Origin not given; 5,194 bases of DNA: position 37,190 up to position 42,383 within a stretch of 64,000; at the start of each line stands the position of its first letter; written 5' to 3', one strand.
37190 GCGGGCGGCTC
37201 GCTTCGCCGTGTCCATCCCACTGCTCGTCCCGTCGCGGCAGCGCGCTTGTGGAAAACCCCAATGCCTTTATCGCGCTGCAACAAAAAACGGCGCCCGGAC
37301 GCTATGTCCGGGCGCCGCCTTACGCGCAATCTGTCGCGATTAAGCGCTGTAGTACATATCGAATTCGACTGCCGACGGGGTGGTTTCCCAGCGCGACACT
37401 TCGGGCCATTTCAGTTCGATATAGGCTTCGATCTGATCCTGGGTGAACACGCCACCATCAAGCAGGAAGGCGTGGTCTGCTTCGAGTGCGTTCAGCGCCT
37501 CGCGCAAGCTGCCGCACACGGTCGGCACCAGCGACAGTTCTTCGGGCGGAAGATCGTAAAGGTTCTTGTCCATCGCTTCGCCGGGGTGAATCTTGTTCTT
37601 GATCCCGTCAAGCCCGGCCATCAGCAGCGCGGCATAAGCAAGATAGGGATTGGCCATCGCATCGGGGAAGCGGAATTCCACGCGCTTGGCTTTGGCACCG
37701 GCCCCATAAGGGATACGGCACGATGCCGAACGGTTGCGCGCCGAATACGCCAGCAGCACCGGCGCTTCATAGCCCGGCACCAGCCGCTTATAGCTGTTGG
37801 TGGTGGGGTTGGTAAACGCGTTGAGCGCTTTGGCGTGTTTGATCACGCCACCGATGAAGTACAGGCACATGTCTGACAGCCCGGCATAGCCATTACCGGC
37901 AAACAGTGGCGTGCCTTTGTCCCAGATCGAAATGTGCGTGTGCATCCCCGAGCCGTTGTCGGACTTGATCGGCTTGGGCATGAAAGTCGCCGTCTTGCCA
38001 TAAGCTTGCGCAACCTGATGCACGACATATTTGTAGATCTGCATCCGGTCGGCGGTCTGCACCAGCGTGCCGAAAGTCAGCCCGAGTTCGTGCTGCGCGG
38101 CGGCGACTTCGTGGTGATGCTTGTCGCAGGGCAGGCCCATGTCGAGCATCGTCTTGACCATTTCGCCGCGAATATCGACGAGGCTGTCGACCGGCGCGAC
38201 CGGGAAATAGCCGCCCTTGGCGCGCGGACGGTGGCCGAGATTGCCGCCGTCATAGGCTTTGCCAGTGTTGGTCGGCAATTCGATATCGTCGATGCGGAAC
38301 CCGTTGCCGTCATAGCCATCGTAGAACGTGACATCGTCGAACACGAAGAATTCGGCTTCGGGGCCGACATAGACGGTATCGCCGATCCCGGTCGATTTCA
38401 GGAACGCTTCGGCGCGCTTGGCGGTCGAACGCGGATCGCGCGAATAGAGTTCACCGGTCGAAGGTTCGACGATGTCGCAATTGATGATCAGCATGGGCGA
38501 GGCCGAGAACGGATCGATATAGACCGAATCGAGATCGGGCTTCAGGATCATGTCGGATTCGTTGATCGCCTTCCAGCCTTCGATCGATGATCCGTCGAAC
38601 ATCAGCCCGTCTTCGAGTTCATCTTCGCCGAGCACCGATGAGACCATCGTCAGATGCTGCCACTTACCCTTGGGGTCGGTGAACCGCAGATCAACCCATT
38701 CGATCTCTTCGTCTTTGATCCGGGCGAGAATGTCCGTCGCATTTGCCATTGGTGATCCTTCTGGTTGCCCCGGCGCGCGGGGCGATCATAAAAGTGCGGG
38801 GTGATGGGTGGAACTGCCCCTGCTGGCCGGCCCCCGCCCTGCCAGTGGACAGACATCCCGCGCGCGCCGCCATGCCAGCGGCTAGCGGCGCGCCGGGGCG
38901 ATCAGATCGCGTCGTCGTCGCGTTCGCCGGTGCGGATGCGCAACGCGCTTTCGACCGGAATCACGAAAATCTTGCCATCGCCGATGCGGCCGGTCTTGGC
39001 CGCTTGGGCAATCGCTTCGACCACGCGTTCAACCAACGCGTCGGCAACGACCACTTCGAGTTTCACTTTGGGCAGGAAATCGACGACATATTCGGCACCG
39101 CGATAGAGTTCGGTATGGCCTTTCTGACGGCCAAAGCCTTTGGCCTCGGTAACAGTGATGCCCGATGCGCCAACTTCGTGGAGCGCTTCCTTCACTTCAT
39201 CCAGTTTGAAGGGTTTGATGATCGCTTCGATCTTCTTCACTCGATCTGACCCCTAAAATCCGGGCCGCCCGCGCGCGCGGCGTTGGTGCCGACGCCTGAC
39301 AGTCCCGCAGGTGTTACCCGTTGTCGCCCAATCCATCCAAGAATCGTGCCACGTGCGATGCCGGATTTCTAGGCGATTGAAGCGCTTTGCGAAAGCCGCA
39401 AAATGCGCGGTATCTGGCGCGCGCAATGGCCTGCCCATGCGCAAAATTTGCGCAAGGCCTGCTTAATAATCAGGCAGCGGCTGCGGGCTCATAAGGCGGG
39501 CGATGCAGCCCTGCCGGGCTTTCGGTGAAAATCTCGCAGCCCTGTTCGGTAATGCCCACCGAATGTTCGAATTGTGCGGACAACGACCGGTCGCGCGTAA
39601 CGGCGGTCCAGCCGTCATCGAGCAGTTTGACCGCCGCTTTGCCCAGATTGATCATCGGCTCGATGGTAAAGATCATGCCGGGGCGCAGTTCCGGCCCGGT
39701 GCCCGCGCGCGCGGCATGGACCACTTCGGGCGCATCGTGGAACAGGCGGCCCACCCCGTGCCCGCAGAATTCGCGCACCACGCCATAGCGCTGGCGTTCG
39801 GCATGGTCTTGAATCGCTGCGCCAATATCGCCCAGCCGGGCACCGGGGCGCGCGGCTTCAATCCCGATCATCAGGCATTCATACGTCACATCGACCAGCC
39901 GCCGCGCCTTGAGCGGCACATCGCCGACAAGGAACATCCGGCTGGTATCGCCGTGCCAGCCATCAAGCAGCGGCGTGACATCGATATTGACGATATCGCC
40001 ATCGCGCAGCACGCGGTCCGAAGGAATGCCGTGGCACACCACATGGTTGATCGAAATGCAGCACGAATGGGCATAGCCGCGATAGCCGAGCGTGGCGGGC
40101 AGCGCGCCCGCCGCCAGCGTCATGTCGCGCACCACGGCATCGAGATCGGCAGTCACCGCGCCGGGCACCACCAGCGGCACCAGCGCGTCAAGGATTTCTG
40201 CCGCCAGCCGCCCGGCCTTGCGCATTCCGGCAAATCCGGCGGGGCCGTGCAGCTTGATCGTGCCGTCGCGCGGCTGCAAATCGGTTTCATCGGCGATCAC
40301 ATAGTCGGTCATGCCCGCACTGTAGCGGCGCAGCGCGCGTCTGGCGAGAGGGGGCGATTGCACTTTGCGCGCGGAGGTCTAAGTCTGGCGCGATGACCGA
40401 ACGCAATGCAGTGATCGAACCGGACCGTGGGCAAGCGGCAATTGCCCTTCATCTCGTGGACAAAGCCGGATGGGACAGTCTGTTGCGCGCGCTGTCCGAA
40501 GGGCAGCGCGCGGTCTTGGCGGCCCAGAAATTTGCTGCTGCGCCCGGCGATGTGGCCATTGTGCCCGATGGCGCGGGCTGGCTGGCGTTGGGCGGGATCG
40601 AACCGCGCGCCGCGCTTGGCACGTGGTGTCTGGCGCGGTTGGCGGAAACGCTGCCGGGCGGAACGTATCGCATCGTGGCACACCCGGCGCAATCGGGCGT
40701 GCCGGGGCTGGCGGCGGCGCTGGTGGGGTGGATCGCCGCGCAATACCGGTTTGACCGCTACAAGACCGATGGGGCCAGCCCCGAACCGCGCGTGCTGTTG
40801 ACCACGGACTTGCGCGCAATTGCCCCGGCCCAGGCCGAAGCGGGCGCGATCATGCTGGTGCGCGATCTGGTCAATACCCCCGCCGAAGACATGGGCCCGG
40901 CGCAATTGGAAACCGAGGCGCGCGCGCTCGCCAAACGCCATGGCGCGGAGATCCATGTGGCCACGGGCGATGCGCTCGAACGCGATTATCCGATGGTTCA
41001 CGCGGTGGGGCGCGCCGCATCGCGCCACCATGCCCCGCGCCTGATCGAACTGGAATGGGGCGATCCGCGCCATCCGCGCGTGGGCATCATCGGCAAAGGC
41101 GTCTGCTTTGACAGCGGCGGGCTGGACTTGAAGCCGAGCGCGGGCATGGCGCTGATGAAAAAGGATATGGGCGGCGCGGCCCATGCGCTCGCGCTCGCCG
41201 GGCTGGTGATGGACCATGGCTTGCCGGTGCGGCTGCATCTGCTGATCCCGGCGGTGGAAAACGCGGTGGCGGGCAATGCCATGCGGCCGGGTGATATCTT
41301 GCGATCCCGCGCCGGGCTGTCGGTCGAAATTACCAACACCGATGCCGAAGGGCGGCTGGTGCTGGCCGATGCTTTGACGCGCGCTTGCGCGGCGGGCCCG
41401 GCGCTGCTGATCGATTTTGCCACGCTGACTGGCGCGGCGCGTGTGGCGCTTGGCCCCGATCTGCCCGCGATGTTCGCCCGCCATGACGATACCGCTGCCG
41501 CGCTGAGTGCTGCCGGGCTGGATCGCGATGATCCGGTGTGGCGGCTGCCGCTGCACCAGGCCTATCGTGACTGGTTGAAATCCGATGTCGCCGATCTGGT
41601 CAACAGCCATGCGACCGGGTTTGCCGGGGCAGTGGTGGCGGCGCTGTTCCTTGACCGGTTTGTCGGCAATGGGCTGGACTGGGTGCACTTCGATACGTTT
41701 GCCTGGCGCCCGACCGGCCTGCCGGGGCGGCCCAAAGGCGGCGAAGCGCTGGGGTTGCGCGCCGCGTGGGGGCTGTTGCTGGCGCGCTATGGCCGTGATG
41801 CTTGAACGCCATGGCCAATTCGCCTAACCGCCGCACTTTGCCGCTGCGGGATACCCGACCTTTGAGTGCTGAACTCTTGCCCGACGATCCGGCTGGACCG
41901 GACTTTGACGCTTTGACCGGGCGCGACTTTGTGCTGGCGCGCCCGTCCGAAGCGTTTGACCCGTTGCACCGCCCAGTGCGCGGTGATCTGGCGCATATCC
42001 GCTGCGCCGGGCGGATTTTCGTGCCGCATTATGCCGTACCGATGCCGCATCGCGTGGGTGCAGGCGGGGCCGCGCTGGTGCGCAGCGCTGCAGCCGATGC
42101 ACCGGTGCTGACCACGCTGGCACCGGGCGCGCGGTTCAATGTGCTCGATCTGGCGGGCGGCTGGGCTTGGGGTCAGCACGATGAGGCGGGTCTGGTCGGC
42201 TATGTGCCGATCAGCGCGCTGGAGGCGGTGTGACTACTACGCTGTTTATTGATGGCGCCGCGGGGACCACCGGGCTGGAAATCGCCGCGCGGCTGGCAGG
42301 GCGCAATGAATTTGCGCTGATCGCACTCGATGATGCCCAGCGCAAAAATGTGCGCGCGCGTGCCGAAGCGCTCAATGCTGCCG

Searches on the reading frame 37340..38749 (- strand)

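Call 89: search_protein_families(library=pfam, proteins=[window:37340-38749:-], max_evalue=0.00001)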
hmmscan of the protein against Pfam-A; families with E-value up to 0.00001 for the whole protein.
window:37340-38749:- (469 aa): 2 families
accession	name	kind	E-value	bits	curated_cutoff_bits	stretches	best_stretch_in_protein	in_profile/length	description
PF00120.29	Gln-synt_C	-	3.4e-135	451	24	1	104-466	2-344/344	Glutamine synthetase, catalytic domain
PF03951.24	Gln-synt_N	-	1.8e-30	104.8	33.4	1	16-96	2-82/82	Glutamine synthetase, beta-Grasp domain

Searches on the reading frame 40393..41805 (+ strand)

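Call 89: search_protein_families(library=pfam, proteins=[window:40393-41805:+], max_evalue=0.00001)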
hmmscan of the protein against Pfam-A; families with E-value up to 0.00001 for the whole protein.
window:40393-41805:+ (470 aa): 2 families
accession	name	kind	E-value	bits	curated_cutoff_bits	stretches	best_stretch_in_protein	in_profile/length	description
PF00883.26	Peptidase_M17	-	3e-95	319.5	25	1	155-454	2-305/310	Cytosol aminopeptidase family, catalytic domain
PF21337.3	Peptidase_M17_N_1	-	9.8e-10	39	27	1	18-126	2-108/118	M17 aminopeptidase, N-terminal domain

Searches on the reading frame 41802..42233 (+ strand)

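Call 89: search_protein_families(library=pfam, proteins=[window:41802-42233:+], max_evalue=0.00001)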
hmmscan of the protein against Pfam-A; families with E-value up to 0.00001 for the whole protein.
window:41802-42233:+ (143 aa): 1 family
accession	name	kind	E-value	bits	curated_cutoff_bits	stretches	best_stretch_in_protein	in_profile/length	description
PF18348.7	SH3_16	-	2.3e-11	43.7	25.8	1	93-140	2-49/49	Bacterial dipeptidyl-peptidase Sh3 domain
